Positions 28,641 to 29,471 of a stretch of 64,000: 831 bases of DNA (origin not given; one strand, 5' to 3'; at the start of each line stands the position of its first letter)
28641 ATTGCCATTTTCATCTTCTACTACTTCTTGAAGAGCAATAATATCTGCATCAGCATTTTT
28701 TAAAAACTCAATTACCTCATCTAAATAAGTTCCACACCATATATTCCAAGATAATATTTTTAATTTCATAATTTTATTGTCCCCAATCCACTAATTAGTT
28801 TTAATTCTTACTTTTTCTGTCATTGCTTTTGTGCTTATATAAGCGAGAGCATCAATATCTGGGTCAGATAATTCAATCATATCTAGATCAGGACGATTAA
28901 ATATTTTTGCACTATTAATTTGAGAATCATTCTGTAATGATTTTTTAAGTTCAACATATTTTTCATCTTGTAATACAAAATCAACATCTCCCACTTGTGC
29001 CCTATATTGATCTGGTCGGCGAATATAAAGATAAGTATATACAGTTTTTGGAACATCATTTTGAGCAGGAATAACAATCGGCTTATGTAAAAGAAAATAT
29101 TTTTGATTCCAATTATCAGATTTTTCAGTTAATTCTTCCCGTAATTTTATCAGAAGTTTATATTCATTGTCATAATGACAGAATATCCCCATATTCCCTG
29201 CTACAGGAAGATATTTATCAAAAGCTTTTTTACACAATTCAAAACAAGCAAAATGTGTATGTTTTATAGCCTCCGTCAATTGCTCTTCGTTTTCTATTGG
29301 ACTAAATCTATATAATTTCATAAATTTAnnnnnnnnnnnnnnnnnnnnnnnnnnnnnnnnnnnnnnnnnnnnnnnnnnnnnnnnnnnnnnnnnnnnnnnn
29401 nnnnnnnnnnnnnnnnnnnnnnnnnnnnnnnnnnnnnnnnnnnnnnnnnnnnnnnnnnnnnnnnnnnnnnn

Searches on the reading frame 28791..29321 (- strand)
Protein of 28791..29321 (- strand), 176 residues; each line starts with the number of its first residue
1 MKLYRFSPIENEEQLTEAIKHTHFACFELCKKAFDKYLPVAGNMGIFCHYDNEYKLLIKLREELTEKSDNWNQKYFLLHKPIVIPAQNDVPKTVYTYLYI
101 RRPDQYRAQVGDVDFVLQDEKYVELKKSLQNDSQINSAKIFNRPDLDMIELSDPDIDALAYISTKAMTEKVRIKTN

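Call 3: search_protein_families(library=pfam, proteins=[window:28791-29321:-], max_evalue=0.01)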
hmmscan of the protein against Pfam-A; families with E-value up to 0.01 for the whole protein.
window:28791-29321:- (176 aa): 0 families

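Call 4: search_protein_families(library=ncbifam, proteins=[window:28791-29321:-], max_evalue=0.01)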
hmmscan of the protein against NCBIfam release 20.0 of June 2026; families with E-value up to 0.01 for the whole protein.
window:28791-29321:- (176 aa): 0 families

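Call 29: search_solved_structures(query=window:28791-29321:-, max_evalue=10, show_alignments=2)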
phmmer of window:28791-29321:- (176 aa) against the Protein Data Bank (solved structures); distinct sequences matched with E-value up to 10: 2.
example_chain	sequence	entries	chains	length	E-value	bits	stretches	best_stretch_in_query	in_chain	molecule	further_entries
3e54_A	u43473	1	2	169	0.47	13.7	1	10-85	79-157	RRNA intron-encoded endonuclease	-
5ltl_A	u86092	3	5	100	0.95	12.7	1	19-88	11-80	C-C motif chemokine 16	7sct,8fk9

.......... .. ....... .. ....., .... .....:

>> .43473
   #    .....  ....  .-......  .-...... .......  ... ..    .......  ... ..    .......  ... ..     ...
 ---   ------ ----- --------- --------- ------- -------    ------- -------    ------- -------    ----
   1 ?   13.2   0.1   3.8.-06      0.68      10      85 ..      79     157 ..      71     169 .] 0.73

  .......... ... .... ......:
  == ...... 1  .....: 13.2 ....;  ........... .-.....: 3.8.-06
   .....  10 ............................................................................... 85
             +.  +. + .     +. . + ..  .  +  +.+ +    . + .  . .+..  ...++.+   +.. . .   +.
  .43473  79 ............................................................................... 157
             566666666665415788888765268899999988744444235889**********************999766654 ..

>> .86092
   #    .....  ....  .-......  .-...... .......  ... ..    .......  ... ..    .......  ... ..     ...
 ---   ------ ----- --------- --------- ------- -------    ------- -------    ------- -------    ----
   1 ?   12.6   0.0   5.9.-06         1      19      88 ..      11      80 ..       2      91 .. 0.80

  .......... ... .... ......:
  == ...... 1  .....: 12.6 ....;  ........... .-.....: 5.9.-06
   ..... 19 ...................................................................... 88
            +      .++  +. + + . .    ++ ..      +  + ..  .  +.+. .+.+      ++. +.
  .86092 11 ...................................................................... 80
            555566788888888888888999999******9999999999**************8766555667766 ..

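Call 30: search_protein_families(library=pfam, proteins=[window:28791-29321:-], max_evalue=10)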
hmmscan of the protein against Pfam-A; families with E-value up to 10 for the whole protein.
window:28791-29321:- (176 aa): 1 family
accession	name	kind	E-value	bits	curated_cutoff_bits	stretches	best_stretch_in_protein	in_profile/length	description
PF11927.14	HODM_asu-like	-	0.019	14.7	25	1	50-113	13-74/273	Haem-dependent oxidative N-demethylase, alpha subunit-like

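Call 37: search_protein_representatives(protein=window:28791-29321:-)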
Query: 176 residues. Proteins with E-value up to 0.001 (for the whole library): 147; up to 1e-10: 87; up to 1e-30: 29. The best 147 are listed.
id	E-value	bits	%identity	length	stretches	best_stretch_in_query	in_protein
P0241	5.5e-70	251.1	63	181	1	1-175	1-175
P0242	1.9e-65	236.3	60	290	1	1-174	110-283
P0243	1.5e-58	213.9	55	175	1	1-174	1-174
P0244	3.1e-53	196.6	55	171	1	1-170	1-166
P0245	6.9e-48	179.2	51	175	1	1-170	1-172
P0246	2.9e-47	177.1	48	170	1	2-165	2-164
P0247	1.0e-46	175.3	54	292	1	15-174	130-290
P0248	2.0e-44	167.9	60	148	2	86-167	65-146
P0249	3.3e-43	163.9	70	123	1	1-100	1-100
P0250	1.1e-42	162.2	52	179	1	2-144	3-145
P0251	3.3e-41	157.4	41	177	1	2-169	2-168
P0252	5.1e-41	156.8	57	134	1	17-138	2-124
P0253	3.6e-40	154.0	42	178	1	1-171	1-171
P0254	4.1e-39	150.6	44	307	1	1-172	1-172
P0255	1.8e-38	148.5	58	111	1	1-107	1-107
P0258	3.1e-37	144.5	42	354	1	8-172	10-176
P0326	5.5e-11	59.1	37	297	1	2-166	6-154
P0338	1.2e-08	51.4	36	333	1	4-163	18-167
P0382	5.3e-04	36.3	28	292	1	12-169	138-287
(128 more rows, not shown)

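Call 40: search_protein_families(library=pfam, proteins=[P0242, P0247, P0382, P0254, P0258, P0326, P0338], max_evalue=0.01)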
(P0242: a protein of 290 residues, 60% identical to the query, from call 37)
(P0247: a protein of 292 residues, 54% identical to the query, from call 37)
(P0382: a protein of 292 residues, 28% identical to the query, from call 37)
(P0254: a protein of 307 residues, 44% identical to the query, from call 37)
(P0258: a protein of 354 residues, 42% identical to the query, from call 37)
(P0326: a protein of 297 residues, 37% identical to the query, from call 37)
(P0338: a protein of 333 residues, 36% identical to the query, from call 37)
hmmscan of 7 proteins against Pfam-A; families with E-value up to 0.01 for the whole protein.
P0242 (290 aa): 4 families
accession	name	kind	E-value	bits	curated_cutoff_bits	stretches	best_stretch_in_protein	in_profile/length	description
PF07883.17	Cupin_2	-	1.8e-07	31.2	27.2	1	50-93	17-60/70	Cupin domain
PF21621.3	MPI_cupin_dom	-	4.6e-06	27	27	1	55-98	33-77/79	Mannose-6-phosphate isomerase, cupin domain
PF05899.18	Cupin_3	-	3.3e-05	23.9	23.5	1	48-86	22-61/74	EutQ-like cupin domain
PF22200.2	ExsA_N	-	0.0022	18.8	27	0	55-85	4-34/136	ExsA N-terminal regulatory domain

P0247 (292 aa): 3 families
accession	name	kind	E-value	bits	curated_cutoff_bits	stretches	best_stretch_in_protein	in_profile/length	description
PF00293.34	NUDIX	-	2.8e-18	66.6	21.1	1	10-122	7-126/134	NUDIX domain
PF14815.12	NUDIX_4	-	7.1e-06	26.2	35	1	11-107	4-91/113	NUDIX domain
PF22327.2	Nudt16-like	-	0.0033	17.8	27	1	29-71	33-76/161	U8 snoRNA-decapping enzyme-like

P0382 (292 aa): 2 families
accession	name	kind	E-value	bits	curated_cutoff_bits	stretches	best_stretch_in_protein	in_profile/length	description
PF00903.31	Glyoxalase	-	2.4e-09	38.1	20.6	1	6-109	5-121/121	Glyoxalase/Bleomycin resistance protein/Dioxygenase superfamily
PF12681.13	Glyoxalase_2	-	2.8e-06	27.7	30.1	1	4-111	2-115/118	Glyoxalase-like domain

P0254 (307 aa): 2 families
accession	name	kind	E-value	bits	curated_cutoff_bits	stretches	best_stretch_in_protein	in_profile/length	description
PF00293.34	NUDIX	-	1.7e-21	77.1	21.1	1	176-285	3-119/134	NUDIX domain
PF14815.12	NUDIX_4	-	0.0023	18.1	35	1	181-287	3-102/113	NUDIX domain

P0258 (354 aa): 0 families

P0326 (297 aa): 2 families
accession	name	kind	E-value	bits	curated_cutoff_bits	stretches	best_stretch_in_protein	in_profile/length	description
PF13456.12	RVT_3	-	2.9e-23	82.6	21.6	1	173-293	3-123/123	Reverse transcriptase-like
PF00075.30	RNase_H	-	3.5e-07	30.9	25.8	1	166-258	2-88/141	RNase H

P0338 (333 aa): 0 families

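Call 41: search_solved_structures(query=A2, max_evalue=10, show_alignments=2)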
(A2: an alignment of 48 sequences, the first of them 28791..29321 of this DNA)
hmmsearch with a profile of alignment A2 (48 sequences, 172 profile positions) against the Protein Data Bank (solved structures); distinct sequences matched with E-value up to 10: 0.

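Call 44: find_related_loci(query=A3, collection=metagenome_contigs, flank=6000)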
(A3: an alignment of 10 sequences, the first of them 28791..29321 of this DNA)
Query A3 (176 aa) in metagenome_contigs; peptide patterns used: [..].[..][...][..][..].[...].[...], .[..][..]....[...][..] (x = any residue, [..] = any of these).
541 stretches matched a pattern; 369 encode a relative of the query (tblastn E <= 1e-3); the best 80 are kept; 80 distinct loci.
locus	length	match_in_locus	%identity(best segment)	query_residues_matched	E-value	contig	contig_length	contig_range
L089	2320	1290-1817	82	1-176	5e-107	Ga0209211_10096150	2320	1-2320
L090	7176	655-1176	85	1-174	4e-101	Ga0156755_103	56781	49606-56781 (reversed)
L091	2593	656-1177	82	1-174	9e-104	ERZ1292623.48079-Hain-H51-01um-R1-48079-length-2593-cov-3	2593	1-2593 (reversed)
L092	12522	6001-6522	82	1-174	5e-100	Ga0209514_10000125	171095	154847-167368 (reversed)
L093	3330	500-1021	82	1-174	1e-101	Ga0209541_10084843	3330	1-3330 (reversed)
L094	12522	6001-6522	82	1-174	5e-100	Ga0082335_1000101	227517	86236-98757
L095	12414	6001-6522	82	1-174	9e-100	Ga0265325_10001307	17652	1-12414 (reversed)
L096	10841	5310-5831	82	1-174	2e-99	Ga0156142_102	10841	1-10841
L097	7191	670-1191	82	1-174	2e-99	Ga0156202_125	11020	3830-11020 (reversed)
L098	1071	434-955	81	1-174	7e-108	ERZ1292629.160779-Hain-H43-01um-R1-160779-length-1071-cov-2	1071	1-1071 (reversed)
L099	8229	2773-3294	81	1-174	9e-99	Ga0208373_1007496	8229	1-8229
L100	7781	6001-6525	79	1-175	7e-99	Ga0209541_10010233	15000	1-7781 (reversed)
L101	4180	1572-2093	80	1-174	2e-98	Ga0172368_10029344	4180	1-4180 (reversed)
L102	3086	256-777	80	1-174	8e-100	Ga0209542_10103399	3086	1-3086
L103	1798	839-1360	80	1-174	6e-103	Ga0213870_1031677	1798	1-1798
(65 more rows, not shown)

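Call 53: predict_structure(alignment_id=A2)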
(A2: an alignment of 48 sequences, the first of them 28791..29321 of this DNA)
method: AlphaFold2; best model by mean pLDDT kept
length: 176 residues; sequences in the alignment: 48
mean_pLDDT: 95.6   pTM: 0.90
mean pLDDT of the five models: 95.6, 95.2, 95.0, 94.6, 94.5
residues with pLDDT >= 90: 161; 70-90: 13; 50-70: 2; < 50: 0
segments of 3 or more residues with pLDDT < 50: none
pLDDT, mean of each block of 10 residues (from residue 1): 89 98 98 97 98 98 96 96 98 98 96 98 96 87 93 97 97 85
secondary structure, 60 per line:
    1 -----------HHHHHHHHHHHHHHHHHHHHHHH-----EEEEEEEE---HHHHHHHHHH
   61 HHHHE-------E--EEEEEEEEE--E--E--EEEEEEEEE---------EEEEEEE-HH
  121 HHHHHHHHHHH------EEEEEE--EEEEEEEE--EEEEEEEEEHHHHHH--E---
elements in order: H12-34 E40-47 H51-64 E76-84 E93-101 E111-117 H119-131 E138-143 E146-153 E156-164 H165-170

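Call 56: fold_search(model_id=the predicted structure, library=pdb)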
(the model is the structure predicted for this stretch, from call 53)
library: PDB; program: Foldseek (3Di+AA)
matches with E <= 10: 689; with E <= 0.001: 3
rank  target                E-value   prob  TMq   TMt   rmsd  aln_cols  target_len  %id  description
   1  1k4n                  1.2e-04  1.00  0.56  0.54   8.0       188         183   12  Structural Genomics, Protein EC4020 (released 2002-08-14)
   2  6xbs                  8.2e-04  0.97  0.33  0.38   7.8       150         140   14  Streptomyces coelicolor methylmalonyl-CoA epimerase (E43Q) in complex with 2-nitronate-propionyl-CoA (released 2020-07-01)
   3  6xbt                  8.2e-04  0.94  0.31  0.36   7.8       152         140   12  Streptomyces coelicolor methylmalonyl-CoA epimerase (Q60A) in complex with 2-nitronate-propionyl-CoA (released 2020-07-01)
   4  6wfh                  1.4e-03  0.90  0.31  0.36   7.8       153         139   12  Streptomyces coelicolor methylmalonyl-CoA epimerase substrate complex (released 2020-07-08)
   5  6wf6_A                1.6e-03  0.95  0.33  0.39   7.5       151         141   13  Streptomyces coelicolor methylmalonyl-CoA epimerase (released 2020-07-08)
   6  2rk9_A                1.7e-03  0.97  0.35  0.48   7.2       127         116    8  The crystal structure of a glyoxalase/bleomycin resistance protein/dioxygenase superfamily member from Vibrio splendid (released 2007-10-30)
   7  6xbr                  1.7e-03  0.93  0.32  0.37   7.8       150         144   15  Streptomyces coelicolor methylmalonyl-CoA epimerase (E43L) in complex with 2-nitronate-propionyl-CoA (released 2020-07-01)
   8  9csj_C                2.1e-03  0.82  0.24  0.17  12.9       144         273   11  Crystal structure of human glyoxalase domain-containing protein 4 (GLOD4) at 2.33 A resolution. (released 2025-08-13)
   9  6xbq                  2.2e-03  0.92  0.33  0.38   7.8       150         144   14  Streptomyces coelicolor methylmalonyl-CoA epimerase in complex with carboxy-carba(dethia)-CoA (released 2020-07-01)
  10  6wf6_B                2.4e-03  0.87  0.30  0.35   7.6       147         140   12  Streptomyces coelicolor methylmalonyl-CoA epimerase (released 2020-07-08)
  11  2zi8_B                2.5e-03  0.97  0.36  0.24   6.5       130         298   14  Crystal structure of the HsaC extradiol dioxygenase from M. tuberculosis in complex with 3,4-dihydroxy-9,10-seconandro (released 2009-02-24)
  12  6xbv                  2.9e-03  0.89  0.33  0.38   8.9       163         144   13  Streptomyces coelicolor methylmalonyl-CoA epimerase (S115T) in complex with 2-nitronate-propionyl-CoA (released 2020-07-01)
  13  9csj_A                4.2e-03  0.75  0.25  0.16  12.9       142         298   10  Crystal structure of human glyoxalase domain-containing protein 4 (GLOD4) at 2.33 A resolution. (released 2025-08-13)
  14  2zi8_A                4.5e-03  0.98  0.39  0.25   6.3       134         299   13  Crystal structure of the HsaC extradiol dioxygenase from M. tuberculosis in complex with 3,4-dihydroxy-9,10-seconandro (released 2009-02-24)
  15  9csj_B                4.8e-03  0.72  0.25  0.16  12.9       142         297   10  Crystal structure of human glyoxalase domain-containing protein 4 (GLOD4) at 2.33 A resolution. (released 2025-08-13)
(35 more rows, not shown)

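Call 59: search_protein_families(library=phrogs, proteins=[window:28791-29321:-], max_evalue=0.01)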
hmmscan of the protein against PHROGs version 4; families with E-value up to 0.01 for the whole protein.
window:28791-29321:- (176 aa): 0 families

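Call 82: search_protein_families(library=padloc, proteins=[window:28791-29321:-], max_evalue=0.001)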
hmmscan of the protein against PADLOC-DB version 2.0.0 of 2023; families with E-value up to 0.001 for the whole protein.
window:28791-29321:- (176 aa): 0 families
